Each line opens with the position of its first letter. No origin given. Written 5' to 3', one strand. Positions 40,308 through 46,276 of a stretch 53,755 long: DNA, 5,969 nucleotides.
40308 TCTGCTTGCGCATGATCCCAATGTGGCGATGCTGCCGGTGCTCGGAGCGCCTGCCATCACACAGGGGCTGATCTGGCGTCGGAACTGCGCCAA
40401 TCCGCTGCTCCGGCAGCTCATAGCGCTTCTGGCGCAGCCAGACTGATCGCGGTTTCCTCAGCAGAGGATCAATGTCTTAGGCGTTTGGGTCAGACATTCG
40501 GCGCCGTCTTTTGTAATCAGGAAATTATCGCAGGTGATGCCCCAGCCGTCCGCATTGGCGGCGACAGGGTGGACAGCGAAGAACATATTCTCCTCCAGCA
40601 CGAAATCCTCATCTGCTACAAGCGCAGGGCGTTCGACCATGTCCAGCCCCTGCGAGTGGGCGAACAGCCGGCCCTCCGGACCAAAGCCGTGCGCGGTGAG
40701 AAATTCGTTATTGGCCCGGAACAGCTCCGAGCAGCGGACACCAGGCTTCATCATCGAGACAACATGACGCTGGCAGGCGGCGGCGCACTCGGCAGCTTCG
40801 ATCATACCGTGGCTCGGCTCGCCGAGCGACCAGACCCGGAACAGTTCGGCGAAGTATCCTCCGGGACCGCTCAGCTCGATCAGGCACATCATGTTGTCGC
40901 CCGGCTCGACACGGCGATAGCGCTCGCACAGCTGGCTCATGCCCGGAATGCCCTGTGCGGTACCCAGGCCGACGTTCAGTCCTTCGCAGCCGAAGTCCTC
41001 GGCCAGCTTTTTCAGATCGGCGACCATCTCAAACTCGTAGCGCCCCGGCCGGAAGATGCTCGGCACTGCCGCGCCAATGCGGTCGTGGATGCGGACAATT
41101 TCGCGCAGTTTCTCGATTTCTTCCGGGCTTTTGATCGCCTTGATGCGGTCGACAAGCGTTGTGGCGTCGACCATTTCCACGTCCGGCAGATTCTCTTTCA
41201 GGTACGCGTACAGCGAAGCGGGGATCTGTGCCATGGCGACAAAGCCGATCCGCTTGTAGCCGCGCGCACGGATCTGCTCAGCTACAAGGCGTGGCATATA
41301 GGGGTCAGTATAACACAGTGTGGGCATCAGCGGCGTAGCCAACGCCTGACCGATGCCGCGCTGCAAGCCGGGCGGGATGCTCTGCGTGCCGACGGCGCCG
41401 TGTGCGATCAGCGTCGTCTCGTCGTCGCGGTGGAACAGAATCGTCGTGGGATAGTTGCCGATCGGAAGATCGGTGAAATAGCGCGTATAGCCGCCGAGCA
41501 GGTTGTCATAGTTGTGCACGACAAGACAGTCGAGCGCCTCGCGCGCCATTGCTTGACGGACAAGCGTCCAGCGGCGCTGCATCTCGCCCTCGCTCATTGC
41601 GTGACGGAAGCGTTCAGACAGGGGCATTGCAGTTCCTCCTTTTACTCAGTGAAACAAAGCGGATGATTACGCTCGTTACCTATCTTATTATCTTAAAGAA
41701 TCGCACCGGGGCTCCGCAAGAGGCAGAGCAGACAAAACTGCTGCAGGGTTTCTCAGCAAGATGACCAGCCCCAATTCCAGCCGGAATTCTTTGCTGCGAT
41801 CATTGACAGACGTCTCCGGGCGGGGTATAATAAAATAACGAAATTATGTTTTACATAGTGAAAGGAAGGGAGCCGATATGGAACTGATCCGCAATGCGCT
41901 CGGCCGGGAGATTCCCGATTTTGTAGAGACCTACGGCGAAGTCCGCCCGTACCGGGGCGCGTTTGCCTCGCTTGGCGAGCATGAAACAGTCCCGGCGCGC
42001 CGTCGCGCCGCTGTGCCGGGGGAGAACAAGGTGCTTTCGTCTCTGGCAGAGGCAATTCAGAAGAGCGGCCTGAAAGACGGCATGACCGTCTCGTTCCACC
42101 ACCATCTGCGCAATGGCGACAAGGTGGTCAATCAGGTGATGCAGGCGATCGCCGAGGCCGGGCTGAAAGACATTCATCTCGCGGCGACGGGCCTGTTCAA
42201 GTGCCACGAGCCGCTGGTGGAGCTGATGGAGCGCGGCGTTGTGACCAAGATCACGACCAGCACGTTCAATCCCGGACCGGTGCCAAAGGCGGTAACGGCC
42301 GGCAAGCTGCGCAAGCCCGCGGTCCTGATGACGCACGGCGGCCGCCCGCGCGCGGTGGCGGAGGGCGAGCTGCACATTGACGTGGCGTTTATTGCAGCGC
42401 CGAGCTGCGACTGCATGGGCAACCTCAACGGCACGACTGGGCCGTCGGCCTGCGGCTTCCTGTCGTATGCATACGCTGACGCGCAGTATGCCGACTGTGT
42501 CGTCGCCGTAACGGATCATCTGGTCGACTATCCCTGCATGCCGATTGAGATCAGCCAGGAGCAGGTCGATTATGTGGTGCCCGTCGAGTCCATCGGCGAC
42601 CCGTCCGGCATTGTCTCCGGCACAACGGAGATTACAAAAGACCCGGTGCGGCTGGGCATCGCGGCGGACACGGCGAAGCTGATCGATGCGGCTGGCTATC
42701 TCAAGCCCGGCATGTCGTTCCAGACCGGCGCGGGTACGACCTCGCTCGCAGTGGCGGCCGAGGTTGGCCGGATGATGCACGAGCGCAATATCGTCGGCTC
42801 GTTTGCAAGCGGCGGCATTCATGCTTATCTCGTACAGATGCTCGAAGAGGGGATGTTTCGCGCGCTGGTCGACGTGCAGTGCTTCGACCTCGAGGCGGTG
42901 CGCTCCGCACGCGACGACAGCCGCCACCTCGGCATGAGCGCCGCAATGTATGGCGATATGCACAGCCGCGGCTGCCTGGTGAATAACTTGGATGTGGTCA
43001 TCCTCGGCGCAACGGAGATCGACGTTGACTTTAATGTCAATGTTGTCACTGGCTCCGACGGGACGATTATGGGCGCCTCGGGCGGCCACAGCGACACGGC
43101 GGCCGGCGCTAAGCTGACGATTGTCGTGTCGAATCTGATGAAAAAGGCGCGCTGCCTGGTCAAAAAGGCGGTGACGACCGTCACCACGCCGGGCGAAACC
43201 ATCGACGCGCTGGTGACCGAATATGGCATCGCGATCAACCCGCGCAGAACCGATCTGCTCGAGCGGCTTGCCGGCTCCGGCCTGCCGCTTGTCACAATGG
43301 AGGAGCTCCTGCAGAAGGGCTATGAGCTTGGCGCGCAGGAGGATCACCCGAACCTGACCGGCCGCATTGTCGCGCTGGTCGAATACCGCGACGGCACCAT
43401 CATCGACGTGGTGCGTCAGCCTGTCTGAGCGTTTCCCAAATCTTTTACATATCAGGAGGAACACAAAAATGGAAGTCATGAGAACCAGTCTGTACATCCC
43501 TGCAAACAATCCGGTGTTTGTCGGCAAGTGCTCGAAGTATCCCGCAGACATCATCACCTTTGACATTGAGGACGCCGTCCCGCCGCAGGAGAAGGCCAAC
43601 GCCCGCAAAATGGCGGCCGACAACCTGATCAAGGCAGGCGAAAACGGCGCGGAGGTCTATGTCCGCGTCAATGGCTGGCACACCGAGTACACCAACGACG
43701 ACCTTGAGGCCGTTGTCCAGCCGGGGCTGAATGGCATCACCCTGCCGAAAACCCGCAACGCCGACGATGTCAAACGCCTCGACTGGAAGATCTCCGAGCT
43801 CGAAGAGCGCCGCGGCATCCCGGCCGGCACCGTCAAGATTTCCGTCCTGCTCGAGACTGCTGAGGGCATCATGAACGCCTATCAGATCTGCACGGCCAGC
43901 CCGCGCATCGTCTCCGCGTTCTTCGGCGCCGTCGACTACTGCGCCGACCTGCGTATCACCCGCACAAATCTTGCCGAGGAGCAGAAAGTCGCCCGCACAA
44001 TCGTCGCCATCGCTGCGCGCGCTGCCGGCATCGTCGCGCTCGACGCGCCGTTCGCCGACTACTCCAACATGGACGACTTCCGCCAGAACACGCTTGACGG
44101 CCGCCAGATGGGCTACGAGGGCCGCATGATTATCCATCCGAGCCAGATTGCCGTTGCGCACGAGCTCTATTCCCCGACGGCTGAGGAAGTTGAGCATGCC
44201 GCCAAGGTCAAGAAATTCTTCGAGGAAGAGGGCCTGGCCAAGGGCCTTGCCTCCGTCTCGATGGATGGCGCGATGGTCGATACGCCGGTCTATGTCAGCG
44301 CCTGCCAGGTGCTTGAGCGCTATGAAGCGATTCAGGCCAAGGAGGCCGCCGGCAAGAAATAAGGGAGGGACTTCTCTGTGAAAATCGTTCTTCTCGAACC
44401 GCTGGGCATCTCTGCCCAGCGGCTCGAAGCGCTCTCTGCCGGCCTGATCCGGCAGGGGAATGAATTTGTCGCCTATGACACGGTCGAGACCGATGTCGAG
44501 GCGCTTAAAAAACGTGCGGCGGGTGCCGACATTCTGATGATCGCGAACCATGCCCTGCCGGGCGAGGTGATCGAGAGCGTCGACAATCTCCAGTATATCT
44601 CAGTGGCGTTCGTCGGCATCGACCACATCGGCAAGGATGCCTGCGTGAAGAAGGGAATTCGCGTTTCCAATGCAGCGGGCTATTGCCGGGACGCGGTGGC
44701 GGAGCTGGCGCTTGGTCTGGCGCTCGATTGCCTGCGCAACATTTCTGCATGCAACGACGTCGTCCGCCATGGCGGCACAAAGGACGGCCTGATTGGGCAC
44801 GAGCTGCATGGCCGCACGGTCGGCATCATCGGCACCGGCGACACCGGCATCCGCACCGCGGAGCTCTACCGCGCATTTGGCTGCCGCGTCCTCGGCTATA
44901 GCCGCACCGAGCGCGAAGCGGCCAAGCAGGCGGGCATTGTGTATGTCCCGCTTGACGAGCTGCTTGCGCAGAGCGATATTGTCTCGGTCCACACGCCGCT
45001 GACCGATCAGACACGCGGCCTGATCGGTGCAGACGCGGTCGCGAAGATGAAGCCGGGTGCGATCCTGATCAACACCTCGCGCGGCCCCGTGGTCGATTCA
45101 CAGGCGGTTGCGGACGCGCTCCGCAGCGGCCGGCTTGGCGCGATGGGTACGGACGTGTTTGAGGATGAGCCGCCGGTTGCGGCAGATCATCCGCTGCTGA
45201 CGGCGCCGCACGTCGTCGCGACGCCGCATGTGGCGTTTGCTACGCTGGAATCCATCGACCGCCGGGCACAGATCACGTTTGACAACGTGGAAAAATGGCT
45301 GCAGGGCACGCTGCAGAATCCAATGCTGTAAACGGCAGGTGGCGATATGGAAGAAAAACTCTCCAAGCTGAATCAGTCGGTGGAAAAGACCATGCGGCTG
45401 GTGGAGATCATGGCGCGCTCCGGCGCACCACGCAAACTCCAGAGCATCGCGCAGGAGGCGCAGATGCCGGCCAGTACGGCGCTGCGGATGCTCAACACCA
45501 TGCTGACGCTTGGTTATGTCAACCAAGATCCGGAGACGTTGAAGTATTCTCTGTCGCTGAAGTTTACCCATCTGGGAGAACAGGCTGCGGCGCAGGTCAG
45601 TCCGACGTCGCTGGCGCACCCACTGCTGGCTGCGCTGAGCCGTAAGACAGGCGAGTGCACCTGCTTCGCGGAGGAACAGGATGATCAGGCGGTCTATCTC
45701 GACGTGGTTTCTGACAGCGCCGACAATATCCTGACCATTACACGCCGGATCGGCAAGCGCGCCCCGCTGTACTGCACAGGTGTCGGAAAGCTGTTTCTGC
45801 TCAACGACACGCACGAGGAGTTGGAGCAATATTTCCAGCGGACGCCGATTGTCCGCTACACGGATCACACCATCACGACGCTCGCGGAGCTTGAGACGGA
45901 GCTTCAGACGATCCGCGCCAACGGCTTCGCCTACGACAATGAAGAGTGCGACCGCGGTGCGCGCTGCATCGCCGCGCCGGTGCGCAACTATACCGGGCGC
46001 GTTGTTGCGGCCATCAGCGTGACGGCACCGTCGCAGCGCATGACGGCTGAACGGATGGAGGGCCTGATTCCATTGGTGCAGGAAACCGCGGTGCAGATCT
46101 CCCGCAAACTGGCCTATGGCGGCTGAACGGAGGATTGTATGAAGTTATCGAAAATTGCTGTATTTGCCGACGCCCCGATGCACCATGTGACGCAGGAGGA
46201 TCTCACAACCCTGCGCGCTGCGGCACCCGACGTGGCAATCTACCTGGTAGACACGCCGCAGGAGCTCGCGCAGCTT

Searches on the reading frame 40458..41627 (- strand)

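Call 13: search_protein_families(library=pfam, max_evalue=0.00001, proteins=[window:40458-41627:-])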
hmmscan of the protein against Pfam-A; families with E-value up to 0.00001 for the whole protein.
window:40458-41627:- (389 aa): 2 families
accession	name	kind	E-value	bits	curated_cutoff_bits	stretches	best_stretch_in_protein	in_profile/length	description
PF00557.29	Peptidase_M24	-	6.1e-23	82.1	23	1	172-370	1-205/208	Metallopeptidase family M24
PF01321.24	Creatinase_N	-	2.9e-08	34.8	22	1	19-162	1-125/128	Creatinase/Prolidase N-terminal domain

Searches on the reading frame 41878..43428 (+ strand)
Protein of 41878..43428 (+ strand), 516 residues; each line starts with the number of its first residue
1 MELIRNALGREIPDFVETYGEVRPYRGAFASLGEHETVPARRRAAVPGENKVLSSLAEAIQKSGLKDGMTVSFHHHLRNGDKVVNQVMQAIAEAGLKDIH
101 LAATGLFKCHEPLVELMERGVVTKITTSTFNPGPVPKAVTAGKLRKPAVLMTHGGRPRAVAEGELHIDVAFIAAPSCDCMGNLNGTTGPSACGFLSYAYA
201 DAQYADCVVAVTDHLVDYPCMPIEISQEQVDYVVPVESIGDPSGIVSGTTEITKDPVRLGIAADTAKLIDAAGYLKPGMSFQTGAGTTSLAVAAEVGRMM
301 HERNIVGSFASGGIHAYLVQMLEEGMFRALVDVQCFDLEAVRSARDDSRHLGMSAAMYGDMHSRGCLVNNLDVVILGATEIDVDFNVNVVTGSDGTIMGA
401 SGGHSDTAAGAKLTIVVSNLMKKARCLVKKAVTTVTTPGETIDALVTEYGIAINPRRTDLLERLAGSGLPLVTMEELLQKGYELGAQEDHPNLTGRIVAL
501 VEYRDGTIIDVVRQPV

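Call 30: search_protein_families(library=pfam, max_evalue=0.0001, proteins=[window:41878-43428:+])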
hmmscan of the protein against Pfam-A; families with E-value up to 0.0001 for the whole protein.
window:41878-43428:+ (516 aa): 1 family
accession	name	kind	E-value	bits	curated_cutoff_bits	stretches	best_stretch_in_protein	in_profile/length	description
PF04223.18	CitF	-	1.9e-165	551.8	27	1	50-514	2-465/466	Citrate lyase, alpha subunit (CitF)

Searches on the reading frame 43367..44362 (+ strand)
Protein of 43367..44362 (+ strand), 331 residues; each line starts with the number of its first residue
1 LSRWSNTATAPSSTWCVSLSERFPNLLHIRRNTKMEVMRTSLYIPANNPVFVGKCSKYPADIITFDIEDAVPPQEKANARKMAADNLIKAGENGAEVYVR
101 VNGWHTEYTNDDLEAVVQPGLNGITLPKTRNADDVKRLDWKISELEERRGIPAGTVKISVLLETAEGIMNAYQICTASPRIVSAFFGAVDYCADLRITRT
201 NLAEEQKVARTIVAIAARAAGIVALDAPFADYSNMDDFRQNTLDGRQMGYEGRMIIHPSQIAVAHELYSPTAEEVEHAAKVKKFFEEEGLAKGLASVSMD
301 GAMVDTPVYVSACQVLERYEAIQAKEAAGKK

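Call 33: search_protein_families(library=pfam, max_evalue=0.0001, proteins=[window:43367-44362:+])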
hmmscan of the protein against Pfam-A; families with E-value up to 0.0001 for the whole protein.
window:43367-44362:+ (331 aa): 4 families
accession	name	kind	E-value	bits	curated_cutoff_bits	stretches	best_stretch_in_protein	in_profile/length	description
PF03328.21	HpcH_HpaI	-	1.1e-48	165.9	25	1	39-258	1-221/221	HpcH/HpaI aldolase/citrate lyase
PF22484.2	DUF6986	-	7.3e-10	38.7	27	1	124-223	167-276/408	Domain of unknown function (DUF6986)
PF15617.12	C-C_Bond_Lyase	-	3.9e-09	36.6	28.4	1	41-303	10-298/320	C-C_Bond_Lyase of the TIM-Barrel fold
PF01274.28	MS_TIM-barrel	-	2.1e-05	24.1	26.4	0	124-194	50-121/248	Malate synthase, TIM barrel domain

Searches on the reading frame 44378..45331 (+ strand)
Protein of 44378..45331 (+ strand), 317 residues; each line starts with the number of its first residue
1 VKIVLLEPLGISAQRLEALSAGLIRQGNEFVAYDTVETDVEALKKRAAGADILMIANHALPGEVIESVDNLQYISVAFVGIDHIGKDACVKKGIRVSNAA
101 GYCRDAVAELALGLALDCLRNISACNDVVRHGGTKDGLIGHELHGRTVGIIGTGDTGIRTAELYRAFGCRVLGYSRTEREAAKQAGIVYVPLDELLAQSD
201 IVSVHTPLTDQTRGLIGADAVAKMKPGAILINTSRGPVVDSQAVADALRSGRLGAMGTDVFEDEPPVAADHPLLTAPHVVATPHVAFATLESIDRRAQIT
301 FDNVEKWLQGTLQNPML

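Call 33: search_protein_families(library=pfam, max_evalue=0.0001, proteins=[window:44378-45331:+])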
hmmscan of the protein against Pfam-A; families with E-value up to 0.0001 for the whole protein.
window:44378-45331:+ (317 aa): 3 families
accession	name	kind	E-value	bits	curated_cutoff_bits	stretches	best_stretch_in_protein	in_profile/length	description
PF02826.25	2-Hacid_dh_C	-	4.4e-59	199.3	25.1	1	112-286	1-178/178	D-isomer specific 2-hydroxyacid dehydrogenase, NAD binding domain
PF00389.36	2-Hacid_dh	-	3.3e-23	82.3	24.6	1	13-314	9-131/134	D-isomer specific 2-hydroxyacid dehydrogenase, catalytic domain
PF03446.21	NAD_binding_2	-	6.9e-07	29.9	21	1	147-258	1-117/161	NAD binding domain of 6-phosphogluconate dehydrogenase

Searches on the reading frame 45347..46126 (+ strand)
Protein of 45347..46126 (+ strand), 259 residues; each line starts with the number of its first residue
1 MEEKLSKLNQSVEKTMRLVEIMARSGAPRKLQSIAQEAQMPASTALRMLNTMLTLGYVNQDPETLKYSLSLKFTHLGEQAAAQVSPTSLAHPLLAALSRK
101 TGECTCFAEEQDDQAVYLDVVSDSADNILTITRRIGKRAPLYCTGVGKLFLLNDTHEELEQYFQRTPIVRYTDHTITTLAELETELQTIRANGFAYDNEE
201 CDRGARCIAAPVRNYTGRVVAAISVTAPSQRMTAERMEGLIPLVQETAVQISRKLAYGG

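Call 33: search_protein_families(library=pfam, max_evalue=0.0001, proteins=[window:45347-46126:+])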
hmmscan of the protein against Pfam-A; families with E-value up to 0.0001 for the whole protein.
window:45347-46126:+ (259 aa): 2 families
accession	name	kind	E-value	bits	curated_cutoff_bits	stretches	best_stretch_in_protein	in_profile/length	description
PF01614.24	IclR_C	-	1.2e-45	155.7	24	1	88-253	11-174/174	Bacterial transcriptional regulator IclR C-terminal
PF09339.16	HTH_IclR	-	2.5e-11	43.6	22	1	11-62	1-52/52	IclR helix-turn-helix domain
